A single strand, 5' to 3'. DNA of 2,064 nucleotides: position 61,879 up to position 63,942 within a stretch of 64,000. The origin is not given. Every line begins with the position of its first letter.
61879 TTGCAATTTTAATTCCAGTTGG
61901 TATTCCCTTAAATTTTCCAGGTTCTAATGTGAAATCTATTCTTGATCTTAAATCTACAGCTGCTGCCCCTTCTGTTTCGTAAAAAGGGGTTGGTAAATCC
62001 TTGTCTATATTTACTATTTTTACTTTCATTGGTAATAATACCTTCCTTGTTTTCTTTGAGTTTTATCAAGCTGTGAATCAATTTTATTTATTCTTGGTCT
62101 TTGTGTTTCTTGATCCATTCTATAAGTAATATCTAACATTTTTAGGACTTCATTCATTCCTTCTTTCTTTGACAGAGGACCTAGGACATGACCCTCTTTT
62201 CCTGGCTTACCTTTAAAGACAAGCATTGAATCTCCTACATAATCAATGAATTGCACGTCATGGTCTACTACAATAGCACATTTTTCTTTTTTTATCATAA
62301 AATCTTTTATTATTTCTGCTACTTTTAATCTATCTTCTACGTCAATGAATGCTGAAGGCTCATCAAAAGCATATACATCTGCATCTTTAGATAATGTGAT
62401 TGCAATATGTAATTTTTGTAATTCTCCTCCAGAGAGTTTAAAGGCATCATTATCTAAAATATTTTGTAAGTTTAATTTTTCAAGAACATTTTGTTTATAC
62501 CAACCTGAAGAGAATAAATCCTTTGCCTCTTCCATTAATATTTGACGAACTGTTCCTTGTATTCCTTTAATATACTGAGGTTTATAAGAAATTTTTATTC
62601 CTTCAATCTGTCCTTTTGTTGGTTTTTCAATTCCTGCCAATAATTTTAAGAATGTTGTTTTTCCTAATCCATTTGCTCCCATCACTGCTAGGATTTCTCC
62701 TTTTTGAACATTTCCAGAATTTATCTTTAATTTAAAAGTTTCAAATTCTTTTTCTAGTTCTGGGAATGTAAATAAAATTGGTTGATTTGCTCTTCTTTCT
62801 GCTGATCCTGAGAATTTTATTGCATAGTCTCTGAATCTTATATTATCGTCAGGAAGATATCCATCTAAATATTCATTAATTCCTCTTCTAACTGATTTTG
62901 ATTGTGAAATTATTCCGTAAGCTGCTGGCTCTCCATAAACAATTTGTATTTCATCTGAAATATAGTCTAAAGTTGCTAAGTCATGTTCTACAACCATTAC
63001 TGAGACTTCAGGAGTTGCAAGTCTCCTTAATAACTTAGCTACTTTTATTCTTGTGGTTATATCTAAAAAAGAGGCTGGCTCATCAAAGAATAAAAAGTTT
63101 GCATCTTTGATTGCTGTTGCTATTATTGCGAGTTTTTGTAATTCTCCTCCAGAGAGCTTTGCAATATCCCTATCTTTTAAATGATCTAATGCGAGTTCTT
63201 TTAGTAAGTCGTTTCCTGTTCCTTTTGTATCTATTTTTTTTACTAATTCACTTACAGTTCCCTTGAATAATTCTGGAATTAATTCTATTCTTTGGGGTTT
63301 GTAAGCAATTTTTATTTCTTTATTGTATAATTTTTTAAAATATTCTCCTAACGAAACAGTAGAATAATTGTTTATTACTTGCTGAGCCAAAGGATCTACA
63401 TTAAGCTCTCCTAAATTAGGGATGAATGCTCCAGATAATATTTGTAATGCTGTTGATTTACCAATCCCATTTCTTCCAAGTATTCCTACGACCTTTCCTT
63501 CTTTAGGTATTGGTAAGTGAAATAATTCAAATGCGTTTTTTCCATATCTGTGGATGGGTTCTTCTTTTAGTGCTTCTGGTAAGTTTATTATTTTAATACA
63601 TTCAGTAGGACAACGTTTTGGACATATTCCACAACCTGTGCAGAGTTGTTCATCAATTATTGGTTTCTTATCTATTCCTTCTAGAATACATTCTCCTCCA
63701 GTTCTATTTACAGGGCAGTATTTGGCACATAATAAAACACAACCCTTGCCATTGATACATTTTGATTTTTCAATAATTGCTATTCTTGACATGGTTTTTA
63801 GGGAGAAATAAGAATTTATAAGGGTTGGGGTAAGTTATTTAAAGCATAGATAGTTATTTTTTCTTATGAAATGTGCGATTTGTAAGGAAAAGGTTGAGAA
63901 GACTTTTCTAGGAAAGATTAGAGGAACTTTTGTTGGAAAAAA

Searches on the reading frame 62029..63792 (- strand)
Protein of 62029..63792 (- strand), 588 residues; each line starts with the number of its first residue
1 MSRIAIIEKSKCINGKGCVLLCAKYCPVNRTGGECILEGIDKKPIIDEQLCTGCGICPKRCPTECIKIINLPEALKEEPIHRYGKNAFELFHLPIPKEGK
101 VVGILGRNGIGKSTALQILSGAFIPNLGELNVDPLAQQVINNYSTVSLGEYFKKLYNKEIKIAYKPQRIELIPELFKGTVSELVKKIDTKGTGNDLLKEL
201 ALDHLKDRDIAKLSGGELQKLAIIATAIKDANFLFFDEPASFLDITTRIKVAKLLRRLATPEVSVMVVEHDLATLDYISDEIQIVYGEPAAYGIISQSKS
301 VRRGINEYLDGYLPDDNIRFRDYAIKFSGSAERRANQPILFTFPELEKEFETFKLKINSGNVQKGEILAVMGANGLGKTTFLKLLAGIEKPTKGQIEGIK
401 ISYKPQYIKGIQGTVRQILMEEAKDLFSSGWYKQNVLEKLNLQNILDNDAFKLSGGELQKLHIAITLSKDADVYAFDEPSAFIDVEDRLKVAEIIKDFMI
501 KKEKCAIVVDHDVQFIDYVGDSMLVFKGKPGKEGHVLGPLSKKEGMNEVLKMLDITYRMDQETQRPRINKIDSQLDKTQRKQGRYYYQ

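Call 6: search_protein_families(library=pfam, proteins=[window:62029-63792:-], max_evalue=0.001)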
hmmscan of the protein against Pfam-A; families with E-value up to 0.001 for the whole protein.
window:62029-63792:- (588 aa): 7 families
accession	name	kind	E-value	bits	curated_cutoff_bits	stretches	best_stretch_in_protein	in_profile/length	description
PF00005.33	ABC_tran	-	2.6e-41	141.9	25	2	359-480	5-136/137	ABC transporter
PF13304.12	AAA_21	-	8.6e-13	49.4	27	0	197-271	222-299/304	AAA domain, putative AbiEii toxin, Type IV TA system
PF02463.25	SMC_N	-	4e-10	39.9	40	1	97-277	22-204/220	RecF/RecN/SMC N terminal domain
PF14697.11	Fer4_21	-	3.4e-05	24.3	35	1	5-67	1-58/59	4Fe-4S dicluster domain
PF13237.11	Fer4_10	-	0.00024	21.4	25.5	1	43-77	1-22/53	4Fe-4S dicluster domain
PF13476.12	AAA_23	-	0.00027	22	27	0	98-175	18-87/201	AAA domain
PF13191.12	AAA_16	-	0.00048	21.1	32.6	0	347-426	6-89/167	AAA ATPase domain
